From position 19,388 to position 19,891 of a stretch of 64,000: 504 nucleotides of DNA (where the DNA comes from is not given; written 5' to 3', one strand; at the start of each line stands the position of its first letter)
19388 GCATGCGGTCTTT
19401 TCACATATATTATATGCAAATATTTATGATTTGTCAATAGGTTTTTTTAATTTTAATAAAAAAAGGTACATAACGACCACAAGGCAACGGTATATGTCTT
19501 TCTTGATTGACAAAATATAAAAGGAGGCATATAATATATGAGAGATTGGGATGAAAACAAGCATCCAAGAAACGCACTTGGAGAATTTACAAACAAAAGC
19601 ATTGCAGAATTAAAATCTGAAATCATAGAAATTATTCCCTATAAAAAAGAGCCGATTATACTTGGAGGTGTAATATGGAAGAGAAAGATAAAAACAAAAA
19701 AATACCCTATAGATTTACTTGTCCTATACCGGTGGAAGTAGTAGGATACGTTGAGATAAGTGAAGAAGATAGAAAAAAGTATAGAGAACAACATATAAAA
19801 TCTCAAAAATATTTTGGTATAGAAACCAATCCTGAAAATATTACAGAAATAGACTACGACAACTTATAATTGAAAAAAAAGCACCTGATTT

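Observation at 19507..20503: Cassette of four tiny unknown ORFs including a tandemly duplicated 64-aa gene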

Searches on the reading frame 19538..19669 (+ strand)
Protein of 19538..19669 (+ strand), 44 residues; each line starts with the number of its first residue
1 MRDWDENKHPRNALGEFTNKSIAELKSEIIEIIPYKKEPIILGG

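Call 83: search_dna_similar(query=window:19538-19669:+, collection=phages, mode=protein, max_evalue=1, max_rows=30)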
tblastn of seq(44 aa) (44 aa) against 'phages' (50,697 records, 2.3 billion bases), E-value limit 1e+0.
No match.
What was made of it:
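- Tried and rejected: tblastn of A against phage genomes found no match (call 83).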

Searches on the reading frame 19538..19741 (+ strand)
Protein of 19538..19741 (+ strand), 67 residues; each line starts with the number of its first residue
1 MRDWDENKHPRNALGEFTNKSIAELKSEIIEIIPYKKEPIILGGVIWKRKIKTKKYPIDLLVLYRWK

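Call 5: search_protein_families(library=pfam, proteins=[window:19538-19741:+], max_evalue=10)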
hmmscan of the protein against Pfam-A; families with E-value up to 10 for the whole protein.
window:19538-19741:+ (67 aa): 0 families

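Call 29: search_protein_representatives(protein=window:19538-19738:+)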
Query: 67 residues. Proteins with E-value up to 0.001 (for the whole library): 18; up to 1e-10: 1; up to 1e-30: 1. The best 18 are listed.
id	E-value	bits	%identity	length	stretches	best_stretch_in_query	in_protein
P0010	2.8e-38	144.8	100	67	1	1-67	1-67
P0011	4.0e-10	55.7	45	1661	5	2-27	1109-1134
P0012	7.7e-10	54.8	50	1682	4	3-29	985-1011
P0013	2.4e-09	53.3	50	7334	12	3-38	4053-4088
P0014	6.7e-09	51.9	43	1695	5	2-48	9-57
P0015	5.9e-07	45.7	45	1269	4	3-33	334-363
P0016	1.0e-06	44.9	43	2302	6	2-22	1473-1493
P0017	2.2e-06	43.9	52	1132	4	2-21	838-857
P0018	2.9e-06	43.5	55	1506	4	2-23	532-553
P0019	1.1e-05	41.7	47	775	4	3-34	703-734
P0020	1.7e-05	41.1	48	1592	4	3-25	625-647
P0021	7.2e-05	39.1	55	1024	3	2-21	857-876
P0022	1.5e-04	38.1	41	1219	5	2-19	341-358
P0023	2.2e-04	37.6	49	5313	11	2-20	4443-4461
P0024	3.6e-04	36.9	47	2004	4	2-20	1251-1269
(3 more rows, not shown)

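Call 30: search_protein_families(library=pfam, proteins=[P0011, P0012, P0014, P0019, P0015], max_evalue=0.001)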
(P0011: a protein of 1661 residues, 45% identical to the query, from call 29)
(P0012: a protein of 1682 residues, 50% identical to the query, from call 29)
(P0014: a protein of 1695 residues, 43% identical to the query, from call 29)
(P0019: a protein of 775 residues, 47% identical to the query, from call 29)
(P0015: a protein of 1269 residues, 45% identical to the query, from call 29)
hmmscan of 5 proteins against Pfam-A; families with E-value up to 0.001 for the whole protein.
P0011 (1661 aa): 3 families
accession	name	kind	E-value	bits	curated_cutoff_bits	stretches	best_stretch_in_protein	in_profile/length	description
PF13563.12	2_5_RNA_ligase2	-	4.2e-07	30.5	27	1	338-435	22-122/152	2'-5' RNA ligase superfamily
PF22162.2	PFIN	-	4.6e-05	24.3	27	1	94-136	67-109/118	Plasmid Fertility inhibition factor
PF04233.19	Phage_Mu_F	-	5.4e-05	24.4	29.6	0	1281-1395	34-109/112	Phage Mu protein F like protein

P0012 (1682 aa): 1 family
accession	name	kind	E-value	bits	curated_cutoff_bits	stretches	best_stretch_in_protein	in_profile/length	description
PF18760.7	ART-PolyVal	-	2.8e-17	64.2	31.2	1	494-643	1-137/140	ADP-Ribosyltransferase in polyvalent proteins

P0014 (1695 aa): 2 families
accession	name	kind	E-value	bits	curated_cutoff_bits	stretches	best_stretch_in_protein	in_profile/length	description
PF18760.7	ART-PolyVal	-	3.9e-18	67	31.2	2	835-885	1-46/140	ADP-Ribosyltransferase in polyvalent proteins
PF01467.32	CTP_transf_like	-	4.1e-07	30.7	21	1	338-496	1-132/133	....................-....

P0019 (775 aa): 2 families
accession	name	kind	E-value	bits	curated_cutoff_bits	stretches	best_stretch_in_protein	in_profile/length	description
PF18760.7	ART-PolyVal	-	8.8e-13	49.7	31.2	1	71-281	4-136/140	ADP-Ribosyltransferase in polyvalent proteins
PF13151.12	DUF3990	-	0.00048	20.3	32.2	1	76-120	3-47/152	Protein of unknown function (DUF3990)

P0015 (1269 aa): 1 family
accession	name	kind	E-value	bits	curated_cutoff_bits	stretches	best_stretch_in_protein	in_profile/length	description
PF00583.31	Acetyltransf_1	-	1.1e-08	35.7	20.7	1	605-660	40-98/116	Acetyltransferase (GNAT) family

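Call 32: search_protein_families(library=phrogs, proteins=[window:19538-19738:+], max_evalue=1)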
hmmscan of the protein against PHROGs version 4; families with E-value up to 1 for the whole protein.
window:19538-19738:+ (67 aa): 0 families

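Call 69: search_solved_structures(query=window:19538-19738:+, max_evalue=10, show_alignments=3)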
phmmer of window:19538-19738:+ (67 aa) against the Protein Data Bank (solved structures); distinct sequences matched with E-value up to 10: 0.

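Call 70: search_protein_families(library=padloc, proteins=[window:19538-19738:+], max_evalue=1)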
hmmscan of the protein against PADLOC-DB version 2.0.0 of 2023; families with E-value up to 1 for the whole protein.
window:19538-19738:+ (67 aa): 0 families

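Call 71: search_protein_families(library=ncbifam, proteins=[window:19538-19738:+], max_evalue=1)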
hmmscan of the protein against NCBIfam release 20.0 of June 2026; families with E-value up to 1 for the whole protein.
window:19538-19738:+ (67 aa): 0 families
